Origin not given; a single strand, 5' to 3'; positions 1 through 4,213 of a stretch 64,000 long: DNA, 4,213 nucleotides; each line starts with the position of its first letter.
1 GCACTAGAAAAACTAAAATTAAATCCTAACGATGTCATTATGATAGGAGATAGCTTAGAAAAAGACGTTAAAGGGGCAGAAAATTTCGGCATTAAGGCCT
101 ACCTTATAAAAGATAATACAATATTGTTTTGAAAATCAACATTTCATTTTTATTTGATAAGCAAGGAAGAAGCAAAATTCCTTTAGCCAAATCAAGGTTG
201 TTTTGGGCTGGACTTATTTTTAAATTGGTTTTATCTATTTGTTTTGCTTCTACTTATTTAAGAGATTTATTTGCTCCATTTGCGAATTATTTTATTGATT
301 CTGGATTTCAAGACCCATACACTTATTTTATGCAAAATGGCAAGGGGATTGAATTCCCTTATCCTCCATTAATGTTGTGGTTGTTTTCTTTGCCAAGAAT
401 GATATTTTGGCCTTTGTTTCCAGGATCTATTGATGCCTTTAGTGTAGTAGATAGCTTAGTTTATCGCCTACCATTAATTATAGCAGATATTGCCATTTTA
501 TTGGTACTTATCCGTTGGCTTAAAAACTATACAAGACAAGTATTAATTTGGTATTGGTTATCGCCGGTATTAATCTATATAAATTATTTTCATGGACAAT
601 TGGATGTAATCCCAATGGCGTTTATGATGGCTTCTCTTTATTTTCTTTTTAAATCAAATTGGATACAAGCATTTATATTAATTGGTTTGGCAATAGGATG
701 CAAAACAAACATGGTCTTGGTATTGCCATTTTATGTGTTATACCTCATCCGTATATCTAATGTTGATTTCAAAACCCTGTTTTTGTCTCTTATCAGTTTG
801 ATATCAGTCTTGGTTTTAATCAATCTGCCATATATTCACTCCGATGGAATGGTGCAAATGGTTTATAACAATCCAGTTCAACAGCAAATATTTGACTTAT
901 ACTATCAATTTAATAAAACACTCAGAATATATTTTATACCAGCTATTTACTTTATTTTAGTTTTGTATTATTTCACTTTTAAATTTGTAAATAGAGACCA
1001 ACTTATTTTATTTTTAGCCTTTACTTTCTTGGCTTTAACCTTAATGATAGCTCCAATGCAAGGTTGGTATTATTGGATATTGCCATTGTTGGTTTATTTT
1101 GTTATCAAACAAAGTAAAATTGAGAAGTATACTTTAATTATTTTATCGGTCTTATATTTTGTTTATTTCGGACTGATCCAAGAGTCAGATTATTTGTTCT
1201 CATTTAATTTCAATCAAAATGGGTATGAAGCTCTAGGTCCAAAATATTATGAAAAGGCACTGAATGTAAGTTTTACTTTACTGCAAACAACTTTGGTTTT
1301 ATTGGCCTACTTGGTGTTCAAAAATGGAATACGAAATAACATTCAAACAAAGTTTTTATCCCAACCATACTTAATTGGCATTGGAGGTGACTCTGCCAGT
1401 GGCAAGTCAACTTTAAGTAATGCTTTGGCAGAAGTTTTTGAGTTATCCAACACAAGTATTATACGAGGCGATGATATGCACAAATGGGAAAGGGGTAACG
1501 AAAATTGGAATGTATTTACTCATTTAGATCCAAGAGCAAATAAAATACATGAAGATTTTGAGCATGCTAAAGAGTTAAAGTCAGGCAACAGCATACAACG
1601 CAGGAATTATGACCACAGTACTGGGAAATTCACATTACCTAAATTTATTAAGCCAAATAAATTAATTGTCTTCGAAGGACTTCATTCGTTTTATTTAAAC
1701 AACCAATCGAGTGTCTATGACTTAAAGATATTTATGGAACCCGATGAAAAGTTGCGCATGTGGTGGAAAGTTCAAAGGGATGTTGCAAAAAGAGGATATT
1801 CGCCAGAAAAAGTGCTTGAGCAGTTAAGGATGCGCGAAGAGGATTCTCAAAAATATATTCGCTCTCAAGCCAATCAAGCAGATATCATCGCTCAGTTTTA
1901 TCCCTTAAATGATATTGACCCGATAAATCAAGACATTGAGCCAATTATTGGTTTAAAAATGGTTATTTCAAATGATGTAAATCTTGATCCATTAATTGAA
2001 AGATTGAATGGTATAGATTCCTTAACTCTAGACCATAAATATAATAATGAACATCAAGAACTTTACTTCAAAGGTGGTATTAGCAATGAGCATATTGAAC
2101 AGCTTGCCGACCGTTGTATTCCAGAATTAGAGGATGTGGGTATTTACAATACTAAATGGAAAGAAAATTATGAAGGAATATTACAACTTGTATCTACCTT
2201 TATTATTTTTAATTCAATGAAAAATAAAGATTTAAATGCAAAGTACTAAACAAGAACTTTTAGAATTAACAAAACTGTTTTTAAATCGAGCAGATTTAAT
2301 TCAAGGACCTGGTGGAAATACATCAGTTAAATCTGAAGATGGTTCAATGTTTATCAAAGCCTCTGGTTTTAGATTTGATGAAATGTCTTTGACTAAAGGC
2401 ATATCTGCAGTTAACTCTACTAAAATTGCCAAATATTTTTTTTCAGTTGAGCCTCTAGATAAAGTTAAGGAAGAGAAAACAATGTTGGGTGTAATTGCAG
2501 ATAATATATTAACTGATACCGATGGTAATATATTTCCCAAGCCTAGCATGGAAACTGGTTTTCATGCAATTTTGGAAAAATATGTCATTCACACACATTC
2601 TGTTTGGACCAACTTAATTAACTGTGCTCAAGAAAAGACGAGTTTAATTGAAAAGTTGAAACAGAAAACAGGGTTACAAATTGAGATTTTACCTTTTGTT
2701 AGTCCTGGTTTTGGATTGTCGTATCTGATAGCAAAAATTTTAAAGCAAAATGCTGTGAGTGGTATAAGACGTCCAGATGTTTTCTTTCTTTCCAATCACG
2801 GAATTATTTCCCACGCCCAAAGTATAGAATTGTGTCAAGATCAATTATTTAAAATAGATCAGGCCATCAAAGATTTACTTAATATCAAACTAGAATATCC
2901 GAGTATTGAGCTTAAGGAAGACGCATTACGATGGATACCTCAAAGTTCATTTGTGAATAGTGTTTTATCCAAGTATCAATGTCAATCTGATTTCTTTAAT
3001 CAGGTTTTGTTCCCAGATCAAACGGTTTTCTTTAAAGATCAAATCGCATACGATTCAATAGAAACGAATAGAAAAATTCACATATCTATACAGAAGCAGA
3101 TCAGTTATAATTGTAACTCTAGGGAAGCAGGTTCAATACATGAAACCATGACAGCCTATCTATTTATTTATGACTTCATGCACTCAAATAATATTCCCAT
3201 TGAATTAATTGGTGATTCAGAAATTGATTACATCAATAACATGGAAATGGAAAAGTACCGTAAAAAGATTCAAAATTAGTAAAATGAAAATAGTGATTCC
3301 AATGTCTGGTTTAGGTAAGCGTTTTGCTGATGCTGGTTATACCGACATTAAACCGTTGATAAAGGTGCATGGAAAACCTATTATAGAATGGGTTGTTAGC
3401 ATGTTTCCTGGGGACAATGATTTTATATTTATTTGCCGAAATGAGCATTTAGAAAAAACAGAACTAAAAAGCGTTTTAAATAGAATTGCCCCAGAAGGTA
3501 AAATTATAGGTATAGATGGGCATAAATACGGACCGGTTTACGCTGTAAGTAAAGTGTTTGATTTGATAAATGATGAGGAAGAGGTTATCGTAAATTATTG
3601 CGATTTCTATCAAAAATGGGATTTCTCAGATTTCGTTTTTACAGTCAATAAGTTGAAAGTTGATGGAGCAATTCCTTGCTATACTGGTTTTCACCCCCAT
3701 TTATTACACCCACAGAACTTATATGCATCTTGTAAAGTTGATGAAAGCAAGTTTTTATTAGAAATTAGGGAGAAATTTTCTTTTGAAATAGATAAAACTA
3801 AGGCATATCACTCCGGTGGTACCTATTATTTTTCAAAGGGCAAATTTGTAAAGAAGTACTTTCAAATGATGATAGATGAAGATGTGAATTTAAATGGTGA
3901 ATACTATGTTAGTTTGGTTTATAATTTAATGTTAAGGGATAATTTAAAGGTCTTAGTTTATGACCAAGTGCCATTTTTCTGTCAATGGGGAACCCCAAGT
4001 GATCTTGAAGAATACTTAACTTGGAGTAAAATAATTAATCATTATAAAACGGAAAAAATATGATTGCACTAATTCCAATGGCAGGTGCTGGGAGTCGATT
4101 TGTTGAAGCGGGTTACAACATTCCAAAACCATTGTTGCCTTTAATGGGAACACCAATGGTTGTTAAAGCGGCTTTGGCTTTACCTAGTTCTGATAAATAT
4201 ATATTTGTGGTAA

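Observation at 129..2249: GT-C-like membrane domain fused to a phosphoribulokinase/uridine-kinase domain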

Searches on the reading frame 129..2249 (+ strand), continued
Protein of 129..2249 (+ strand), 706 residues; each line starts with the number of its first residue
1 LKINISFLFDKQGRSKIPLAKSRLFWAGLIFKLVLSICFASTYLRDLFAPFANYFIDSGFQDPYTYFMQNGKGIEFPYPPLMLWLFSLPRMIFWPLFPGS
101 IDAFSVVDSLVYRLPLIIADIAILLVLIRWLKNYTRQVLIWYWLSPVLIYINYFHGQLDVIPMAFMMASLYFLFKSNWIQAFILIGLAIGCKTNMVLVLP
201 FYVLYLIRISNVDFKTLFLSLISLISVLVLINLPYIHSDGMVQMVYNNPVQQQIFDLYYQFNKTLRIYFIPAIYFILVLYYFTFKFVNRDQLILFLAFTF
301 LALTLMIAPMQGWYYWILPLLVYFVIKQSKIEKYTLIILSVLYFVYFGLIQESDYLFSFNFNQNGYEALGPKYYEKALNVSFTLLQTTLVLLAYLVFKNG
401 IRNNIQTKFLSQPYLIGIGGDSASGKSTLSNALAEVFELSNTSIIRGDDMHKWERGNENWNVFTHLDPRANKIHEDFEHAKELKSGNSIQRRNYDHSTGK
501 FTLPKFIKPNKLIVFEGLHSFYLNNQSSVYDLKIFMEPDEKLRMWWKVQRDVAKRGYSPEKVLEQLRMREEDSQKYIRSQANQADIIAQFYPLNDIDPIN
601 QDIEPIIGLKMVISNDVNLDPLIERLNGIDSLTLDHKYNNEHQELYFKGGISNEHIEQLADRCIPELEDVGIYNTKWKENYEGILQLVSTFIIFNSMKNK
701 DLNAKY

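Call 76: find_related_loci(query=A1, collection=viral_contigs, flank=10000)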
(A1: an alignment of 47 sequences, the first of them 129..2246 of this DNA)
Query A1 (706 aa) in viral_contigs; peptide patterns used: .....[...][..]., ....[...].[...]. (x = any residue, [..] = any of these).
77 stretches matched a pattern; 53 encode a relative of the query (tblastn E <= 1e-3); 53 distinct loci.
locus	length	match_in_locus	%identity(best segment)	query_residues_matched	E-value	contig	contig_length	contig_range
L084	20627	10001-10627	46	410-620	5e-49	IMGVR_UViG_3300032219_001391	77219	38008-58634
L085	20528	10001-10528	46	415-590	1e-48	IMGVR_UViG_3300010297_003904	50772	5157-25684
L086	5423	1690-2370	43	410-637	4e-48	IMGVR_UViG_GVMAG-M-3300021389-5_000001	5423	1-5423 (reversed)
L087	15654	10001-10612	45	410-626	9e-48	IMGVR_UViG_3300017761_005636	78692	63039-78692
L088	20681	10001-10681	42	410-637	8e-47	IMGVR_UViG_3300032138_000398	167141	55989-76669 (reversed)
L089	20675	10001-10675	42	410-628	2e-46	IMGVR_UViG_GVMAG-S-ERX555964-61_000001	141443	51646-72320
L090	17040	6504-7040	47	410-592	8e-46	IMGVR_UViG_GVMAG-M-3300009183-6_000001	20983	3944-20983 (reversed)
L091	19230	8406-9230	36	410-694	7e-45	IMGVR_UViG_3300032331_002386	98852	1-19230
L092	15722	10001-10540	46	415-595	5e-45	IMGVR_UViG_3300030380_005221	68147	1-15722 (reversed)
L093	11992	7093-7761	42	407-633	3e-44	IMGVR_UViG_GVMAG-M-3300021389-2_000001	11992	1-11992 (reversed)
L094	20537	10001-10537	46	410-591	4e-44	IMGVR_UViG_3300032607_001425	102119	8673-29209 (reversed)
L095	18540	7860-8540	37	410-637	3e-44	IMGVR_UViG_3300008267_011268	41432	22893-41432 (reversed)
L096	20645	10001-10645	41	410-629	8e-44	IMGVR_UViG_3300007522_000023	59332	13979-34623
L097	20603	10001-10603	45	410-613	4e-43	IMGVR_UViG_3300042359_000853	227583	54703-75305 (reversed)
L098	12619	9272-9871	40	415-609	5e-43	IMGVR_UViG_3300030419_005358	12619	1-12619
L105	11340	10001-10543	42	415-595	8e-43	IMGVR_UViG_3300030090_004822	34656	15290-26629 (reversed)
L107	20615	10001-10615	42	410-628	1e-42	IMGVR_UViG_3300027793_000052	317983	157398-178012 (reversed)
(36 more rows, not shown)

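Call 82: search_protein_families(library=pfam, proteins=[L084:9347-10786:+, L086:1051-2448:+, L094:13427-13900:+, L092:12158-12451:+, L107:12975-14195:+, L087:7399-8169:+, L092:4626-5591:+, L105:6466-7230:+, L105:9059-9988:+, L107:17228-18013:+], max_evalue=0.01)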
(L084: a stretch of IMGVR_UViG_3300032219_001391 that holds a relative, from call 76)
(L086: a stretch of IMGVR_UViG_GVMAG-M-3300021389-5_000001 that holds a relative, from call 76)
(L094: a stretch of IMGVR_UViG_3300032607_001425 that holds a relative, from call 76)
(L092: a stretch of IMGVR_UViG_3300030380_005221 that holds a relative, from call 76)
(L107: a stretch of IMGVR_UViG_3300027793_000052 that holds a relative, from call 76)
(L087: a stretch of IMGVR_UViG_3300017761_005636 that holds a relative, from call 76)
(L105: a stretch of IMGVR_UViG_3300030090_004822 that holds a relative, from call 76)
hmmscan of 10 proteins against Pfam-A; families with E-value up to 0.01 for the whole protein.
L084:9347-10786:+ (480 aa): 2 families
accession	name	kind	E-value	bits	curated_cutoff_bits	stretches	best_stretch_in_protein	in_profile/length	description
PF00485.24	PRK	-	1.2e-39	136.6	22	1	224-403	1-195/196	Phosphoribulokinase / Uridine kinase family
PF00005.33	ABC_tran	-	0.00011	23.3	25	1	215-254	4-44/137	ABC transporter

L086:1051-2448:+ (466 aa): 5 families
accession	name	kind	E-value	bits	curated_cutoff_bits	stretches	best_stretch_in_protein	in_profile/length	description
PF00485.24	PRK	-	1.7e-34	119.8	22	1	220-392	2-191/196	Phosphoribulokinase / Uridine kinase family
PF20720.3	nSTAND3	-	4.2e-05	23.7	27.2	1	213-256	13-58/155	Novel STAND NTPase 3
PF13238.12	AAA_18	-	6.8e-05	23.8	29.4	1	220-343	1-104/128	AAA domain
PF00005.33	ABC_tran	-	0.00012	23.1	25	1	215-254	9-51/137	ABC transporter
PF25072.1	DUF7796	-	0.0016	17.8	27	1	3-142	6-151/346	Domain of unknown function (DUF7796)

L094:13427-13900:+ (158 aa): 0 families

L092:12158-12451:+ (98 aa): 0 families

L107:12975-14195:+ (407 aa): 1 family
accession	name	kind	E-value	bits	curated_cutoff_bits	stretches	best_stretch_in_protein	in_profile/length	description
PF04577.19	Glyco_transf_61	-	2.7e-18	67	27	1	95-293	1-137/137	Glycosyltransferase 61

L087:7399-8169:+ (257 aa): 0 families

L092:4626-5591:+ (322 aa): 7 families
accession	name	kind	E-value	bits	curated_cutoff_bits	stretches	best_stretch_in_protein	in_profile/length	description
PF16363.11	GDP_Man_Dehyd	-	1.7e-56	192.6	27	1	11-307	2-327/332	GDP-mannose 4,6 dehydratase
PF01370.27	Epimerase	-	1.3e-51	175.8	20.9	1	9-244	1-240/240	NAD dependent epimerase/dehydratase family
PF01073.25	3Beta_HSD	-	1.3e-15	57.6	22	1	11-229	2-226/280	3-beta hydroxysteroid dehydrogenase/isomerase family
PF07993.18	NAD_binding_4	-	5.8e-12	45.8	20.1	1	71-243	87-241/258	Male sterility protein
PF04321.23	RmlD_sub_bind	-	2.1e-10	40.6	27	1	9-247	3-216/287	RmlD substrate binding domain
PF02719.21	Polysacc_synt_2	-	3.8e-07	30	20.2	1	71-263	76-248/293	Polysaccharide biosynthesis protein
PF00106.31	adh_short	-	0.0011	18.9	26.6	0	7-67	1-61/195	short chain dehydrogenase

L105:6466-7230:+ (255 aa): 0 families

L105:9059-9988:+ (310 aa): 0 families

L107:17228-18013:+ (262 aa): 10 families
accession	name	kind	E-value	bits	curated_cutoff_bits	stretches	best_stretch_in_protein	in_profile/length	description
PF02562.22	PhoH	-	6.6e-61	205.8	27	1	38-244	2-204/205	PhoH-like protein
PF13245.12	AAA_19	-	6.1e-09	36.6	25.1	1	47-196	3-128/134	AAA domain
PF13604.12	AAA_30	-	1.1e-08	35.5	27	1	158-197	88-128/191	AAA domain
PF13401.12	AAA_22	-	1.3e-07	32.4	27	1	55-181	5-109/130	AAA domain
PF00580.27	UvrD-helicase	-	2.4e-05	24.6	23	0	43-93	3-51/271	UvrD/REP helicase N-terminal domain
PF00270.35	DEAD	-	0.00015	22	26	1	42-182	1-141/167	DEAD/DEAH box helicase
PF13481.12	AAA_25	-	0.00041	20.5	27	1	39-80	16-58/195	AAA domain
PF20720.3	nSTAND3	-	0.00056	20.1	27.2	1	42-87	4-46/155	Novel STAND NTPase 3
PF13086.12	AAA_11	-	0.00057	20.2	27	0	45-92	7-56/257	AAA domain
PF09848.15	SLFN-g3_helicase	-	0.00072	19.4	24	1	57-196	3-125/354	Schlafen group 3, DNA/RNA helicase domain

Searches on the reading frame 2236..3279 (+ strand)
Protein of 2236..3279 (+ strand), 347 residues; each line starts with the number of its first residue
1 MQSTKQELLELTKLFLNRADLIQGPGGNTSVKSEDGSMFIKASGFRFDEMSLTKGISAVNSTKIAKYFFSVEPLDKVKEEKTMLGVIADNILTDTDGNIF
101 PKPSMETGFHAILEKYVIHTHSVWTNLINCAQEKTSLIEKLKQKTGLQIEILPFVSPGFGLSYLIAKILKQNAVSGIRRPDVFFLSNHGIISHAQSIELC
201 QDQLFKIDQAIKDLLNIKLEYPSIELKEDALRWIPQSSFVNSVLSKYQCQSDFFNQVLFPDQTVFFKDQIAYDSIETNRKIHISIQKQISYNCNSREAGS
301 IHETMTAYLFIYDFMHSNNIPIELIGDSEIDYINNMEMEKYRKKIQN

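Call 3: search_protein_families(library=pfam, proteins=[window:2236-3279:+], max_evalue=0.1)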
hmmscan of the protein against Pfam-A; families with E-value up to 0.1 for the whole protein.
window:2236-3279:+ (347 aa): 1 family
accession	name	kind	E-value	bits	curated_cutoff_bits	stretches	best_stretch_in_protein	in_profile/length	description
PF00596.27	Aldolase_II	-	6.6e-15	55.9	22.2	1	7-211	2-179/183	Class II Aldolase and Adducin N-terminal domain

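Call 4: search_protein_families(library=ncbifam, proteins=[window:2236-3279:+], max_evalue=0.1)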
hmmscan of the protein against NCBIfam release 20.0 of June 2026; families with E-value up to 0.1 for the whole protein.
window:2236-3279:+ (347 aa): 24 families
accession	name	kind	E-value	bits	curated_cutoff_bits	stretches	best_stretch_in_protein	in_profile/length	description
NF006196.0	PRK08324.2-4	equivalog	1.5e-12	46.7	831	1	12-215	24-220/657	bifunctional aldolase/short-chain dehydrogenase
NF006192.0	PRK08324.1-6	equivalog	2.6e-11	42.7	639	1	19-206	40-218/685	bifunctional aldolase/short-chain dehydrogenase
NF006195.0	PRK08324.2-3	equivalog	2.8e-11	42.4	931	1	19-204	39-214/678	bifunctional aldolase/short-chain dehydrogenase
NF006190.0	PRK08324.1-4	equivalog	1.9e-09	36.2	1014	1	24-216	37-220/689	bifunctional aldolase/short-chain dehydrogenase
NF006194.0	PRK08324.2-2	equivalog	8.4e-09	34.6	686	1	17-200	36-210/703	bifunctional aldolase/short-chain dehydrogenase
NF005302.0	PRK06833.1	equivalog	1.1e-08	34.9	264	1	94-200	61-169/214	L-fuculose-phosphate aldolase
TIGR02632.1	RhaD_aldol-ADH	equivalog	1.1e-08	34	567.75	1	26-208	22-198/676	bifunctional rhamnulose-1-phosphate aldolase/short-chain dehydrogenase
NF006193.0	PRK08324.2-1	subfamily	7.1e-08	31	1213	1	7-206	26-237/705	bifunctional aldolase/short-chain dehydrogenase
NF006197.0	PRK08324.2-5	equivalog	4.6e-07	28.6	627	1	21-216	33-221/583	bifunctional aldolase/short-chain dehydrogenase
NF006189.0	PRK08324.1-3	equivalog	1.1e-05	24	634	1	75-212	100-226/701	bifunctional rhamnulose-1-phosphate aldolase/short-chain dehydrogenase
NF040649.1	FucA_Meth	equivalog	0.00012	22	250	1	84-197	43-156/179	L-fuculose phosphate aldolase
NF053831.1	RU1PAldHalo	equivalog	0.00023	20.7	300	1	102-209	67-174/208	ribulose-1-phosphate aldolase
NF005123.0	PRK06557.1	subfamily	0.00064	19.4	251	1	3-52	11-60/223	L-ribulose-5-phosphate 4-epimerase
TIGR03328.1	salvage_mtnB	equivalog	0.0011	18.5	137.05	0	100-139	61-111/194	methylthioribulose 1-phosphate dehydratase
NF043034.1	OxoTetrPhDc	equivalog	0.0012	18.7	250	0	115-217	88-188/205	3-oxo-tetronate 4-phosphate decarboxylase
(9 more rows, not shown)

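Call 34: search_solved_structures(query=window:2236-3276:+, max_evalue=1, show_alignments=1)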
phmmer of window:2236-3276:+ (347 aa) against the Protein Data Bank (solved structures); distinct sequences matched with E-value up to 1: 4.
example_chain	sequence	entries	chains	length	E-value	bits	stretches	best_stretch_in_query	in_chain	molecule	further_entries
3m4r_A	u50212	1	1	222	4.5e-05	25.9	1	12-191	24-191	Uncharacterized protein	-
4c25_A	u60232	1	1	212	0.0012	21.2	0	116-197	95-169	L-FUCULOSE PHOSPHATE ALDOLASE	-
4c24_A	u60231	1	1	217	0.0013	21.1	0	116-197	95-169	L-FUCULOSE PHOSPHATE ALDOLASE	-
6vop_A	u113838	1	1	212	0.021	17.1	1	102-212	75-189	Aldolase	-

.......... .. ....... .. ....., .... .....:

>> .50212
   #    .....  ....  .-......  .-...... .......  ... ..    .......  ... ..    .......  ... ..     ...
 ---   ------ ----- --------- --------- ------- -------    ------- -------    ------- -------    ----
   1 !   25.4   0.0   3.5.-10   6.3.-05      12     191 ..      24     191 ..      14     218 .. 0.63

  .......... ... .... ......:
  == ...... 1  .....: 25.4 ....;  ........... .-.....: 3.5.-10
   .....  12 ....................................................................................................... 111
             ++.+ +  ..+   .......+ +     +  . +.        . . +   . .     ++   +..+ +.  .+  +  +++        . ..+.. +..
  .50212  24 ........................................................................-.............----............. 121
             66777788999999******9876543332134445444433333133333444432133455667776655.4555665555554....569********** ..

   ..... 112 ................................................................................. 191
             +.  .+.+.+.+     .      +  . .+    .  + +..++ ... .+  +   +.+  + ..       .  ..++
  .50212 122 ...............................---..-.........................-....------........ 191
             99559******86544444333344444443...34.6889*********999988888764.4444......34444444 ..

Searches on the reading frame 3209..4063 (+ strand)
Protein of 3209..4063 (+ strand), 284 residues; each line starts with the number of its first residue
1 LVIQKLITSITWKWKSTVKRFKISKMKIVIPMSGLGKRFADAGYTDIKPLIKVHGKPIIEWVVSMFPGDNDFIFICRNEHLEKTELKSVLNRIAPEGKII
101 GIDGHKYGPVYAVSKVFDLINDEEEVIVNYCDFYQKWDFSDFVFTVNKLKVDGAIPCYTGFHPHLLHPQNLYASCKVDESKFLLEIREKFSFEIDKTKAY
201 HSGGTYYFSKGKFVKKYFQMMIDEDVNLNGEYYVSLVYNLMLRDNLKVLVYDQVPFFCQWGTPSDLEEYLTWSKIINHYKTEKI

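Call 3: search_protein_families(library=pfam, proteins=[window:3209-4063:+], max_evalue=0.1)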
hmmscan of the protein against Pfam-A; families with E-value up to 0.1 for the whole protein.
window:3209-4063:+ (284 aa): 1 family
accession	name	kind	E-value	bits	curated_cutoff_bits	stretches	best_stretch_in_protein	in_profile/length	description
PF12804.13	NTP_transf_3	-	0.00072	20.2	27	1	29-165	2-132/160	MobA-like NTP transferase domain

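Call 4: search_protein_families(library=ncbifam, proteins=[window:3209-4063:+], max_evalue=0.1)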
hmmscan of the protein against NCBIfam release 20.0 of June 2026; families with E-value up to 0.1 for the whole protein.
window:3209-4063:+ (284 aa): 11 families
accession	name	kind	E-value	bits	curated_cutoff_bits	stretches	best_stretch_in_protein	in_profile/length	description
NF041173.1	Sug_nt_acttase_Thmprot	equivalog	6.3e-08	32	600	1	26-266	1-220/405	bifunctional sugar-1-phosphate nucleotidylyltransferase/acetyltransferase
NF010937.0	PRK14357.1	equivalog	2.5e-05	23.4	658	1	26-242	1-200/448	bifunctional UDP-N-acetylglucosamine diphosphorylase/glucosamine-1-phosphate N-acetyltransferase GlmU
TIGR03992.1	Arch_glmU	subfamily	0.00032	19.7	292.1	1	26-144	1-118/393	bifunctional sugar-1-phosphate nucleotidylyltransferase/acetyltransferase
TIGR02623.1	G1P_cyt_trans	equivalog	0.00049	19.6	300.25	1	26-76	1-53/255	glucose-1-phosphate cytidylyltransferase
TIGR01099.1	galU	equivalog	0.0027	17.3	326.8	1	26-64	2-40/261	UTP--glucose-1-phosphate uridylyltransferase GalU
TIGR01208.1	rmlA_long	equivalog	0.0079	15.1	320.25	1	27-64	1-38/353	glucose-1-phosphate thymidylyltransferase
TIGR01173.1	glmU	equivalog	0.019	13.8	366.85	0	26-132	1-101/452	bifunctional UDP-N-acetylglucosamine diphosphorylase/glucosamine-1-phosphate N-acetyltransferase GlmU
NF045761.1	NAMPUrTaseMurU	equivalog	0.022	14.6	250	1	26-64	1-39/226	N-acetylmuramate alpha-1-phosphate uridylyltransferase MurU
NF045495.1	AdoCbiPCobY_Meth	equivalog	0.032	13.7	250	1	32-106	7-81/195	adenosylcobinamide-phosphate guanylyltransferase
TIGR01737.1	FGAM_synth_I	equivalog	0.04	13.3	177.8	1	72-132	107-168/228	phosphoribosylformylglycinamidine synthase I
TIGR00454.1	TIGR00454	hypoth_equivalog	0.054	13.4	174.7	1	30-85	5-57/183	TIGR00454 family protein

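Call 35: search_solved_structures(query=window:3281-4060:+, max_evalue=1)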
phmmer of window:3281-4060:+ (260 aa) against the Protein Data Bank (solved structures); distinct sequences matched with E-value up to 1: 14.
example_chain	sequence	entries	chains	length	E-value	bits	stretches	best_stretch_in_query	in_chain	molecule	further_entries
4evw_A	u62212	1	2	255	1.3e-07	34.4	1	4-56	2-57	Nucleoside-diphosphate-sugar pyrophosphorylase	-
1tzf_A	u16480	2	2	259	0.0065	18.9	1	3-53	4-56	Glucose-1-phosphate cytidylyltransferase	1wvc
5j49_A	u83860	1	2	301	0.081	15.3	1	3-53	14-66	UTP--glucose-1-phosphate uridylyltransferase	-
5vct_A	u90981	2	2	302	0.18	14.2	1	3-52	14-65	UTP--glucose-1-phosphate uridylyltransferase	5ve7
9o90_A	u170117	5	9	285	0.18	14.2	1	3-54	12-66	UTP--glucose-1-phosphate uridylyltransferase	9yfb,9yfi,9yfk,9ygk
5i1f_A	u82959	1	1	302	0.19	14.1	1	3-52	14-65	UTP--glucose-1-phosphate uridylyltransferase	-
6ikx_A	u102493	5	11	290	0.2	14.1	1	3-41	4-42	UTP--glucose-1-phosphate uridylyltransferase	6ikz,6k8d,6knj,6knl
7o2n_A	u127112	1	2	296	0.21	14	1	3-51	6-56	Probable UTP--glucose-1-phosphate uridylyltransferase YngB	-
6knj_A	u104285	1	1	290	0.21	14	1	3-40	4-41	UTP--glucose-1-phosphate uridylyltransferase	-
7b1r_A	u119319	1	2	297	0.21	14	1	3-51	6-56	Probable UTP--glucose-1-phosphate uridylyltransferase YngB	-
4d48_A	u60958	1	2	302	0.45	12.9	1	3-53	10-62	GLUCOSE-1-PHOSPHATE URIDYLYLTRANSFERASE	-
7aas_A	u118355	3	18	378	0.46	12.9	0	128-200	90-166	S-(hydroxymethyl)glutathione dehydrogenase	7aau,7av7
6mnu_A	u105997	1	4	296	0.65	12.4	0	2-41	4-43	UTP--glucose-1-phosphate uridylyltransferase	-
3ngw_A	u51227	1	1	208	0.66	12.3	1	2-57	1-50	Molybdopterin-guanine dinucleotide biosynthesis protein A (MobA)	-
